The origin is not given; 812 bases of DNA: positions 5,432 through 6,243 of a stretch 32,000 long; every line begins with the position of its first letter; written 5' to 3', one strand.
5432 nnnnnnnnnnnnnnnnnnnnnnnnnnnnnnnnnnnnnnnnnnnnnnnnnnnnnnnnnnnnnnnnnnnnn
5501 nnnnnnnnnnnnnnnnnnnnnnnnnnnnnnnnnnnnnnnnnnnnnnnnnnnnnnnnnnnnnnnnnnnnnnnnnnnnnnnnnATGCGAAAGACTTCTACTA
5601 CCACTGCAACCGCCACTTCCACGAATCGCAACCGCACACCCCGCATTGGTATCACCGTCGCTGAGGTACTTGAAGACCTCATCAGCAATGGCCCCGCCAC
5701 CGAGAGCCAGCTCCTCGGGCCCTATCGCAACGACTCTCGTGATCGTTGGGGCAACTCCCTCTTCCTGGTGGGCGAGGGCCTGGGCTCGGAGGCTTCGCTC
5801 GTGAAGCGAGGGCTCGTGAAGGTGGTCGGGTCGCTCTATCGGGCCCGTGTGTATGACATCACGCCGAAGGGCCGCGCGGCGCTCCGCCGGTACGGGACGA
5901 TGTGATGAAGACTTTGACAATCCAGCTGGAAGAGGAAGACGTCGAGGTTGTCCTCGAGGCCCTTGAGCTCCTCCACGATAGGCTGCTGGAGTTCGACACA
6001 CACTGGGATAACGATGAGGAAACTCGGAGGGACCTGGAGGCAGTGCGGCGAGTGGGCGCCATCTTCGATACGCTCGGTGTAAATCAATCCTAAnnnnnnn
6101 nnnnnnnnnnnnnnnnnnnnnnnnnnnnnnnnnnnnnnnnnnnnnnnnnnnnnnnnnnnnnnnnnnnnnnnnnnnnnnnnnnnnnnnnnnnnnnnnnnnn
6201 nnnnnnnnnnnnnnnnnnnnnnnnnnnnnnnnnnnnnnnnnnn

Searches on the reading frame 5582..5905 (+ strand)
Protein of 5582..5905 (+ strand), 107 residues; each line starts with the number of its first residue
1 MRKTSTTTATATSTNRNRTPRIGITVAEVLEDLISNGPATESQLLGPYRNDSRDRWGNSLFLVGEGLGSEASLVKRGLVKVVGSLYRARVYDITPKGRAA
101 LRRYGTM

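Call 7: search_protein_families(library=pfam, proteins=[window:5582-5905:+], max_evalue=0.01)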
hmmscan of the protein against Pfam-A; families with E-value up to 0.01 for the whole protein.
window:5582-5905:+ (107 aa): 1 family
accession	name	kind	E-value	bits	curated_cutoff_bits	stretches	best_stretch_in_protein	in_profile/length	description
PF07381.18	EarA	-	7e-05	23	22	1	60-100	46-86/90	EarA-like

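Call 8: search_protein_families(library=phrogs, proteins=[window:5582-5905:+], max_evalue=0.01)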
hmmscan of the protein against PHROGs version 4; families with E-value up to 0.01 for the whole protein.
window:5582-5905:+ (107 aa): 0 families

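Call 10: find_encoding_contigs(protein=window:5582-5905:+, flank=10000, max_places=6)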
Protein window:5582-5905:+ (107 aa): 4 contigs read that carry it; 2 places shown.
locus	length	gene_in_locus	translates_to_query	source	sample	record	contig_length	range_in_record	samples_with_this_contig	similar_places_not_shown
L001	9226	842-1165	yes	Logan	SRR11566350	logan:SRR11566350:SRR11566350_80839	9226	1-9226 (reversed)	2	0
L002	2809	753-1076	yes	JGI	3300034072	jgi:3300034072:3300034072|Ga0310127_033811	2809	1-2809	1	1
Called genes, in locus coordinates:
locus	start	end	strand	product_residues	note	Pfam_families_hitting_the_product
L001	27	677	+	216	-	-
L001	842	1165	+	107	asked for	-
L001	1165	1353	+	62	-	-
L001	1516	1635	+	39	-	-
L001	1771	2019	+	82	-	-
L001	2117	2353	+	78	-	-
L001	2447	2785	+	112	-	-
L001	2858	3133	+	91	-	-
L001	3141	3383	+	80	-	-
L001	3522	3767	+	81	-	-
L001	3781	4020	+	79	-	-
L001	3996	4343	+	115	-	-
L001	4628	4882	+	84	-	-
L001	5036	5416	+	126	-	-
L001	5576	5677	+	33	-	-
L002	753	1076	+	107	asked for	-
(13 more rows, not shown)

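Call 23: find_homologous_proteins(query=window:5582-5905:+, max_evalue=0.001)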
Query window:5582-5905:+ (107 aa): 6 proteins with E <= 0.001 among 10 candidates.
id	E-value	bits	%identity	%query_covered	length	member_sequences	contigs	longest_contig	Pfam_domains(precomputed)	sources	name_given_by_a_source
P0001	8.3e-62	224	100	100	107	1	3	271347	-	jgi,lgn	jgi:hypothetical protein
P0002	9.2e-39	150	81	84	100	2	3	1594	-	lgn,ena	-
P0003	8.6e-37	143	78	84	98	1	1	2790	-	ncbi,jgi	jgi:hypothetical protein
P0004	1.6e-35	139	74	83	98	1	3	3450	-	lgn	-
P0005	1.2e-34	136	74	83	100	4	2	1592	-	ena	-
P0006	1.1e-33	133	73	84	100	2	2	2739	-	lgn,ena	-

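Call 24: find_encoding_contigs(protein=P0003, flank=5000, max_places=4)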
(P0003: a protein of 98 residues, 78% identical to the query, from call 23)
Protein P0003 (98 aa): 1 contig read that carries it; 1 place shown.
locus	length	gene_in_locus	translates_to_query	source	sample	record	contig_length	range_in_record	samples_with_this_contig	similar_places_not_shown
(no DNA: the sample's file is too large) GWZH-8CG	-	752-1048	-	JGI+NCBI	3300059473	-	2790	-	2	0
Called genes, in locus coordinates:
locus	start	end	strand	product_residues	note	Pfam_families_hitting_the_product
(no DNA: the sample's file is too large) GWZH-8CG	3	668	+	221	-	?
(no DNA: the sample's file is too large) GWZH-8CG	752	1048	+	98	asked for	-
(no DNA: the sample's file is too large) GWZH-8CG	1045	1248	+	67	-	-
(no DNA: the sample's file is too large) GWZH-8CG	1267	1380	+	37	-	-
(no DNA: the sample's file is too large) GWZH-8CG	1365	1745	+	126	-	PF01050:MannoseP_isomer, PF07883:Cupin_2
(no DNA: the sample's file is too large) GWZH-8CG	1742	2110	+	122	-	PF00072:Response_reg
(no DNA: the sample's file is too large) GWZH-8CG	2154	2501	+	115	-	-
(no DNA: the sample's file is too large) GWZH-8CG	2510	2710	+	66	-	-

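Call 25: find_encoding_contigs(protein=P0004, flank=5000, max_places=4)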
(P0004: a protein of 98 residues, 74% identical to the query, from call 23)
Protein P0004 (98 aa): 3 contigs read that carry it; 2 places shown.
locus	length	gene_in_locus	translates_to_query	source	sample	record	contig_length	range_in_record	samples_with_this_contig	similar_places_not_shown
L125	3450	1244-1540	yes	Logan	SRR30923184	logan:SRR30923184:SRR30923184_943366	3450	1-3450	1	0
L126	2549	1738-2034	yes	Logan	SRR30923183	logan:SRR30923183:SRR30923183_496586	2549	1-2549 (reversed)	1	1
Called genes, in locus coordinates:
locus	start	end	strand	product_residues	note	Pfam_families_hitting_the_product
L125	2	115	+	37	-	?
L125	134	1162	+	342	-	-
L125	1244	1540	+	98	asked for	-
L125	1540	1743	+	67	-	-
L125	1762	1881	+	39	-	-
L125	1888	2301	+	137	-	PF01050:MannoseP_isomer, PF07883:Cupin_2 (weak)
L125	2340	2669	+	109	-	-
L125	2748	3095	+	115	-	-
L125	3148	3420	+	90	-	-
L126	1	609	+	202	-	?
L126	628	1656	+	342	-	-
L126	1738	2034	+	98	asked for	-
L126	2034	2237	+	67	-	-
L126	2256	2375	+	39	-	-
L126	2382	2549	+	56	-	?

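Call 26: find_encoding_contigs(protein=P0006, flank=5000, max_places=4)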
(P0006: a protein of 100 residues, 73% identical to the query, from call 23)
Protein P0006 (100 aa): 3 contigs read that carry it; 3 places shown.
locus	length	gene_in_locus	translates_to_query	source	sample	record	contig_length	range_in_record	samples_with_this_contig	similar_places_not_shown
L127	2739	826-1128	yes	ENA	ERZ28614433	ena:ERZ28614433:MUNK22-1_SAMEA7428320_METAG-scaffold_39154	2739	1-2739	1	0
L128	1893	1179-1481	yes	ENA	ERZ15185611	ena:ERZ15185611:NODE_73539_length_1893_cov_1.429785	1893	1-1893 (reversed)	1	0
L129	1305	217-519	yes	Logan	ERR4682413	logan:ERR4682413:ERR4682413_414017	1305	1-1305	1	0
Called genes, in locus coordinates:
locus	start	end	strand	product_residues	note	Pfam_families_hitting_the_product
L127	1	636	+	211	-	?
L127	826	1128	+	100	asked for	-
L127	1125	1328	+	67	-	-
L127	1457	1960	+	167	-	PF01050:MannoseP_isomer, PF07883:Cupin_2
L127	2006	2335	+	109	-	-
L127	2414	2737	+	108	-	?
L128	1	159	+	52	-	?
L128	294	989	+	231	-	-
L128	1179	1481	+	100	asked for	-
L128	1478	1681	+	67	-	-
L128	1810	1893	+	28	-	?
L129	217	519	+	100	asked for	-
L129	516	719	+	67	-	-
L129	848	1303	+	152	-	?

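Call 30: find_encoding_contigs(protein=P0002, flank=5000, max_places=4)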
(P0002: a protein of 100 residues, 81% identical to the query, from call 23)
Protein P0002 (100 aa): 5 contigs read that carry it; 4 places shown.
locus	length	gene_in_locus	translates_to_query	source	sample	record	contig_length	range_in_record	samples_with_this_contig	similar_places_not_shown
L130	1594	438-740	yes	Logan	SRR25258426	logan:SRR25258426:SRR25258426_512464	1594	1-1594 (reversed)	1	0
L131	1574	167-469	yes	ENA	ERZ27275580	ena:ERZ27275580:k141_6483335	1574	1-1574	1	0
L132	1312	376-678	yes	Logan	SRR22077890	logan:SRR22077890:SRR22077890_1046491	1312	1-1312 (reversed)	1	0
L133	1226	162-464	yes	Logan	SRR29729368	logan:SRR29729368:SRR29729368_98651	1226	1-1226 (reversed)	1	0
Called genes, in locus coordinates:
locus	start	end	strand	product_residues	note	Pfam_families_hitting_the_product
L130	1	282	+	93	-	?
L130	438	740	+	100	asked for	-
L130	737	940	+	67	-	-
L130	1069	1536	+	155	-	PF01050:MannoseP_isomer, PF07883:Cupin_2 (weak)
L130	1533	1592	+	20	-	?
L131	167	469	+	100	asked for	-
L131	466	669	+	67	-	-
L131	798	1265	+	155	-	PF01050:MannoseP_isomer, PF07883:Cupin_2 (weak)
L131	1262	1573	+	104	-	?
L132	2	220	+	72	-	?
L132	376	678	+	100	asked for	-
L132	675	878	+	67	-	-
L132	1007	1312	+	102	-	?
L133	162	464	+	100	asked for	-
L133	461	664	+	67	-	-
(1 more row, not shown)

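Call 33: find_related_loci(query=window:5582-5905:+, collection=viral_contigs, flank=10000)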
Query window:5582-5905:+ (107 aa) in viral_contigs; peptide patterns used: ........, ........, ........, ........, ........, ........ (x = any residue, [..] = any of these).
45 stretches matched a pattern, but none encodes a relative of the query by tblastn (E <= 1e-3).

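Call 35: find_related_loci(query=A1, collection=metagenome_contigs, flank=10000)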
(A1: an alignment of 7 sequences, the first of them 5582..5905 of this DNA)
Query A1 (107 aa) in metagenome_contigs; peptide patterns used: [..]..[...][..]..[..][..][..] (x = any residue, [..] = any of these).
228 stretches matched a pattern; 1 encode a relative of the query (tblastn E <= 1e-3); 1 distinct loci.
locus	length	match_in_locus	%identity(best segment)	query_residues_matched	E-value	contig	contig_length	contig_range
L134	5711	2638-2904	76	16-104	4e-43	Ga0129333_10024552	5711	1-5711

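Call 51: search_solved_structures(query=A1, max_evalue=10)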
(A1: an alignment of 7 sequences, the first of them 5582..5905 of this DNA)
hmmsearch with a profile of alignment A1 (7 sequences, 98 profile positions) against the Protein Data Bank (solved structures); distinct sequences matched with E-value up to 10: 1.
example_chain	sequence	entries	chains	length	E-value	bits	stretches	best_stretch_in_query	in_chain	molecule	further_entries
9zd6_A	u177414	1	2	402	0.12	15.7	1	16-86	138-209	Cytoplasmic protein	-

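Call 56: predict_structure(alignment_id=A1)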
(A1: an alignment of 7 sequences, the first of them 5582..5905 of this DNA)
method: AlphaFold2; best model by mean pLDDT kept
length: 107 residues; sequences in the alignment: 7
mean_pLDDT: 70.1   pTM: 0.61
mean pLDDT of the five models: 70.1, 67.1, 63.3, 63.0, 53.8
residues with pLDDT >= 90: 12; 70-90: 49; 50-70: 21; < 50: 25
segments of 3 or more residues with pLDDT < 50: 1-21, 52-54
pLDDT, mean of each block of 10 residues (from residue 1): 43 40 74 89 72 55 68 85 87 90 67
secondary structure, 60 per line:
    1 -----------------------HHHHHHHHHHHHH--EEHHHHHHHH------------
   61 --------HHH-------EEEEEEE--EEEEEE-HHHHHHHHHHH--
elements in order: H24-36 H41-48 E79-85 E88-93 H95-105

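Call 61: fold_search(model_id=the predicted structure, library=pdb)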
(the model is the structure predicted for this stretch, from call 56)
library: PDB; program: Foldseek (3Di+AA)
matches with E <= 10: 1058; with E <= 0.001: 1
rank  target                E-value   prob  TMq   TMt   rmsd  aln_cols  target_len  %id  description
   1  6aht_A                7.3e-04  1.00  0.50  0.49   8.6        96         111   18  Plasmid partitioning protein TubR from Bacillus cereus (released 2019-06-26)
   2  6aht_B                1.8e-03  1.00  0.53  0.52   3.9        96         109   17  Plasmid partitioning protein TubR from Bacillus cereus (released 2019-06-26)
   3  4fht_A                5.5e-03  1.00  0.54  0.42   4.3        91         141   16  Crystal Structure of the PcaV transcriptional regulator from Streptomyces coelicolor in complex with its natural ligan (released 2013-04-24)
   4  6pco_C                5.5e-03  1.00  0.52  0.44   4.6        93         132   15  Mechanism for regulation of DNA binding of Bordetella bronchiseptica BpsR by 6-hydroxynicotinic acid (released 2019-11-06)
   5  4yif_C                8.0e-03  1.00  0.53  0.42   4.3        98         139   19  Crystal structure of Rv0880 (released 2015-06-10)
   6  9u7b_A                8.5e-03  1.00  0.52  0.40   3.8        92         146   24  Crystal structure of Rv0042c (released 2026-03-25)
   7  6fi9_A                9.7e-03  1.00  0.51  0.39   5.0        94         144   12  Crystal Structure of a zinc-responsive MarR family member, Lactococcus lactis ZitR (released 2019-02-20)
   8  6el8_A                1.0e-02  0.99  0.49  0.57   6.6        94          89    8  Crystal structure of the Forkhead domain of human FOXN1 in complex with DNA (released 2017-11-15)
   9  6abt_A                1.1e-02  1.00  0.50  0.54   4.6        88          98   19  Crystal structure of transcription factor from Listeria monocytogenes (released 2019-06-05)
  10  9qbd_B                1.2e-02  1.00  0.51  0.51   7.0        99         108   18  Crystal structure of Brachyspira hampsonii PadR with Leu88 replaced by 3-aminotyrosine (released 2026-03-11)
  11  6pco_B                1.3e-02  1.00  0.53  0.44   3.6        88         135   19  Mechanism for regulation of DNA binding of Bordetella bronchiseptica BpsR by 6-hydroxynicotinic acid (released 2019-11-06)
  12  4yif_B                1.4e-02  1.00  0.56  0.44   4.0        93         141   16  Crystal structure of Rv0880 (released 2015-06-10)
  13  7kua                  1.5e-02  1.00  0.53  0.39   4.5        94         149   17  Crystal structure of the MarR family transcriptional regulator from Pseudomonas putida bound to Indole 3 acetic acid (released 2021-12-01)
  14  1xma_A                1.5e-02  1.00  0.48  0.50   5.8        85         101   22  Structure of a transcriptional regulator from Clostridium thermocellum Cth-833 (released 2004-12-14)
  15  1s3j_A                1.6e-02  1.00  0.57  0.44   3.3        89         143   13  X-ray crystal structure of YusO protein from Bacillus subtilis (released 2004-04-13)
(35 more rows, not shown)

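Call 73: search_protein_families(library=ncbifam, proteins=[window:5582-5905:+], max_evalue=0.1)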
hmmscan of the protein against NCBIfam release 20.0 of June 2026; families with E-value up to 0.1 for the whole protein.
window:5582-5905:+ (107 aa): 0 families

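Call 93: search_dna_similar(query=window:5582-5905:+, collection=phages, mode=protein, max_evalue=0.01, max_rows=10)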
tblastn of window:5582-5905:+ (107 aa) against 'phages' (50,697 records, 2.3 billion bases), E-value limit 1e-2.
No match.

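Call 102: fold_search(model_id=the predicted structure, library=viral)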
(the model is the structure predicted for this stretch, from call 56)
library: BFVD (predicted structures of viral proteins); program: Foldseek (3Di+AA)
matches with E <= 10: 647; with E <= 0.001: 0
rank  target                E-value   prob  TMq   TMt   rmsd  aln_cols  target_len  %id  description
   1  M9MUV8                2.1e-03  1.00  0.44  0.26  16.6       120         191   21  (no name in the UniProt tables at hand)
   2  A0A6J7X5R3            2.6e-03  1.00  0.52  0.39  10.0       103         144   23  Uncharacterized protein [uncultured Caudovirales phage]
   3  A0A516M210            3.5e-03  1.00  0.55  0.52   7.6       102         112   17  (no name in the UniProt tables at hand)
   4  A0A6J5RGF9            4.0e-03  1.00  0.45  0.39   5.4        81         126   23  Uncharacterized protein [uncultured Caudovirales phage]
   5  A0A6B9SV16            5.1e-03  1.00  0.48  0.55   3.3        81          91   21  Transcriptional regulator [Sphaerotilus phage vB_SnaP-R1]
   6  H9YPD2                5.8e-03  1.00  0.53  0.58   3.3        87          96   17  (no name in the UniProt tables at hand)
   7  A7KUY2                5.8e-03  1.00  0.48  0.37   8.6       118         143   19  (no name in the UniProt tables at hand)
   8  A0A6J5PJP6            8.0e-03  1.00  0.51  0.48  13.1       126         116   22  Uncharacterized protein [uncultured Caudovirales phage]
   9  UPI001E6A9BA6         8.0e-03  1.00  0.48  0.50   6.7        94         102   22  (no name look-up for this kind of identifier)
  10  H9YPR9                9.6e-03  1.00  0.48  0.64   4.6        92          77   23  (no name in the UniProt tables at hand)
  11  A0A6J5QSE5            9.6e-03  1.00  0.54  0.44   5.6       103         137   16  Uncharacterized protein [uncultured Caudovirales phage]
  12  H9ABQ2                9.6e-03  1.00  0.50  0.41   9.0       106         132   24  ORF1 [Halogeometricum pleomorphic virus 1]
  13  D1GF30                1.0e-02  1.00  0.54  0.63   3.3        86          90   19  Uncharacterized protein [Sulfolobus spindle-shaped virus 6]
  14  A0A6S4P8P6            1.1e-02  1.00  0.53  0.50   3.9        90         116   19  Transcriptional regulators (MarR) [uncultured phage_MedDCM-OCT-S39-C11]
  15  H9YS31                1.2e-02  1.00  0.47  0.56   4.7        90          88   16  (no name in the UniProt tables at hand)
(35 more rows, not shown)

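Call 121: search_protein_families(library=pfam, proteins=[L130:737-940:+, L134:2919-3122:+], max_evalue=10)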
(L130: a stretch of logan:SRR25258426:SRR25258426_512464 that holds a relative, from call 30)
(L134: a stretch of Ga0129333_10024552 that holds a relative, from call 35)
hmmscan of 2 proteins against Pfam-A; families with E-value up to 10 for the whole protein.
L130:737-940:+ (67 aa): 1 family
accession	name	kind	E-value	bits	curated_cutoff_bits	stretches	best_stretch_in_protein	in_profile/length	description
PF22431.2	COG2p_C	-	0.17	12.8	27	1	14-58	22-65/139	COG2p C-terminal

L134:2919-3122:+ (67 aa): 0 families

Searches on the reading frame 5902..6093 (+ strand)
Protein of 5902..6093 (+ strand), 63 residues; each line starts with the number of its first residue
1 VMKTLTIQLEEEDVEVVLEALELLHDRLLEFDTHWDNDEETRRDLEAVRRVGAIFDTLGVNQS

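Call 7: search_protein_families(library=pfam, proteins=[window:5902-6093:+], max_evalue=0.01)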
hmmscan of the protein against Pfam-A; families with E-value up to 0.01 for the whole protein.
window:5902-6093:+ (63 aa): 0 families

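Call 8: search_protein_families(library=phrogs, proteins=[window:5902-6093:+], max_evalue=0.01)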
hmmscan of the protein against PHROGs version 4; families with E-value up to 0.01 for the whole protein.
window:5902-6093:+ (63 aa): 0 families

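Call 73: search_protein_families(library=ncbifam, proteins=[window:5905-6093:+], max_evalue=0.1)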
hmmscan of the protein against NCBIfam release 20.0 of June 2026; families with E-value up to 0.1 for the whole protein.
window:5905-6093:+ (62 aa): 1 family
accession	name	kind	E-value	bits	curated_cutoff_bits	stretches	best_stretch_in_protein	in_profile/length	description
NF006204.0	PRK08328.1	equivalog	0.059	12.9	339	1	2-43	101-142/231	hypothetical protein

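Call 120: search_solved_structures(query=A4, max_evalue=10, show_alignments=3)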
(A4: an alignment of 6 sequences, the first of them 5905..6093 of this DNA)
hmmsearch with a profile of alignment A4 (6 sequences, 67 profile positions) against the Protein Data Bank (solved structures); distinct sequences matched with E-value up to 10: 13.
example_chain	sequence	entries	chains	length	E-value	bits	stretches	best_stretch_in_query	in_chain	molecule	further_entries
8syi_A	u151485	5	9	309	0.28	14.7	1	8-57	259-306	DNA-directed RNA polymerase subunit alpha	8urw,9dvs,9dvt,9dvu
6o0c_A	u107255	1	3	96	0.65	13.5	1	17-50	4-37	Design construct XAA_GVDQ mutant M4L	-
3zc1_A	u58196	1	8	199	0.73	13.4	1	14-46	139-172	AFTRAX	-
3zc0_A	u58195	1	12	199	0.74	13.3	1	14-46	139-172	AFTRAX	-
6nz3_A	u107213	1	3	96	0.89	13.1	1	18-50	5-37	Design construct XAA_GGHN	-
6o0i_A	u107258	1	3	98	1.2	12.6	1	20-50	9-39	Design construct XAA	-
6nxm_A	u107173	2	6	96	1.3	12.6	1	18-50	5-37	Design construct XAA_GVDQ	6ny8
6nye_A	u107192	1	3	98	1.3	12.6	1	20-50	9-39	Design construct XAX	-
6nyk_A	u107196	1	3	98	1.5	12.4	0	20-50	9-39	Design construct XAX_GGDQ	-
4lws_A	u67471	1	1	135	1.6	12.2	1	11-48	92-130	Uncharacterized protein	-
1foe_A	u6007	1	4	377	1.8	12.1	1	8-53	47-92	T-LYMPHOMA INVASION AND METASTASIS INDUCING PROTEIN 1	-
8qhc_A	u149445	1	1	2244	5.5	10.5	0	23-56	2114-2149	Protein SidH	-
8qfs_A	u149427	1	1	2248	5.5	10.5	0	23-56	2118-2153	Protein SidH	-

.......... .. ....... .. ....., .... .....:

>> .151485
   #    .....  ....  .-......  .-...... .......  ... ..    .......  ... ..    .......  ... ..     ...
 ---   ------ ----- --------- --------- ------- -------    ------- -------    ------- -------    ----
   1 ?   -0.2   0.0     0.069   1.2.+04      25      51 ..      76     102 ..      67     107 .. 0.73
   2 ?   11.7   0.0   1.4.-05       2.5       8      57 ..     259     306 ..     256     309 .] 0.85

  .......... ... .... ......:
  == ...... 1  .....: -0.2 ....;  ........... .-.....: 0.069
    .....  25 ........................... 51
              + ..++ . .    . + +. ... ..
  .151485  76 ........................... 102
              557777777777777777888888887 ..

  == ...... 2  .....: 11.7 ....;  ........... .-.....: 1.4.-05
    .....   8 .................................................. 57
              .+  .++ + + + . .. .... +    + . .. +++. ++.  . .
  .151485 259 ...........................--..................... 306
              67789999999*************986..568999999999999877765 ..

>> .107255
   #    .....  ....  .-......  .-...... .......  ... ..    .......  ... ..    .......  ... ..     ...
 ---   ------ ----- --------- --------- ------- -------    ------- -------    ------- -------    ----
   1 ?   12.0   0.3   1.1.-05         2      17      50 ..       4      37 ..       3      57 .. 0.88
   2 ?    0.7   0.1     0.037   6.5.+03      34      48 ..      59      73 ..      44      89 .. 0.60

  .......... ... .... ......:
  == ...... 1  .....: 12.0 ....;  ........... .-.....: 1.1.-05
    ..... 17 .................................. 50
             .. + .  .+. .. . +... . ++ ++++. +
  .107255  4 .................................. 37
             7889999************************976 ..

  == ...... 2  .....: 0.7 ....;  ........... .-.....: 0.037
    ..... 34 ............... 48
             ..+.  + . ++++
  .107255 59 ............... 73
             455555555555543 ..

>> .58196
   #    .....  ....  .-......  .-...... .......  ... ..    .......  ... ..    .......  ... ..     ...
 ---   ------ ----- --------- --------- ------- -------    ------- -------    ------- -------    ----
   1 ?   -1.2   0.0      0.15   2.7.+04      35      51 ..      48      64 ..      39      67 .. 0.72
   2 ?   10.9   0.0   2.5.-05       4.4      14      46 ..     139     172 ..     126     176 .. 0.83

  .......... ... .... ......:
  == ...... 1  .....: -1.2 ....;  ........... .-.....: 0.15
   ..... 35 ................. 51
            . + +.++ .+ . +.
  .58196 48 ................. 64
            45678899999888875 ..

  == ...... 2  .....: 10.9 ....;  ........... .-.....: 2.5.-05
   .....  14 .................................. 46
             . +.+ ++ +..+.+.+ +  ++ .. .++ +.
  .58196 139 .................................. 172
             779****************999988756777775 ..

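Call 121: search_protein_families(library=pfam, proteins=[window:5905-6093:+], max_evalue=10)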
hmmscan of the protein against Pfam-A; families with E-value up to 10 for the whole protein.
window:5905-6093:+ (62 aa): 1 family
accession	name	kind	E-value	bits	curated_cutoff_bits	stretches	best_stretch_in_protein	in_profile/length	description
PF16565.11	MIT_C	-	0.17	12.3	25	1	1-34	70-103/142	Phospholipase D-like domain at C-terminus of MIT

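Call 122: search_protein_families(library=phrogs, proteins=[window:5905-6093:+], max_evalue=0.01)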
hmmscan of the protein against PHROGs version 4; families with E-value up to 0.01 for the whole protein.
window:5905-6093:+ (62 aa): 0 families
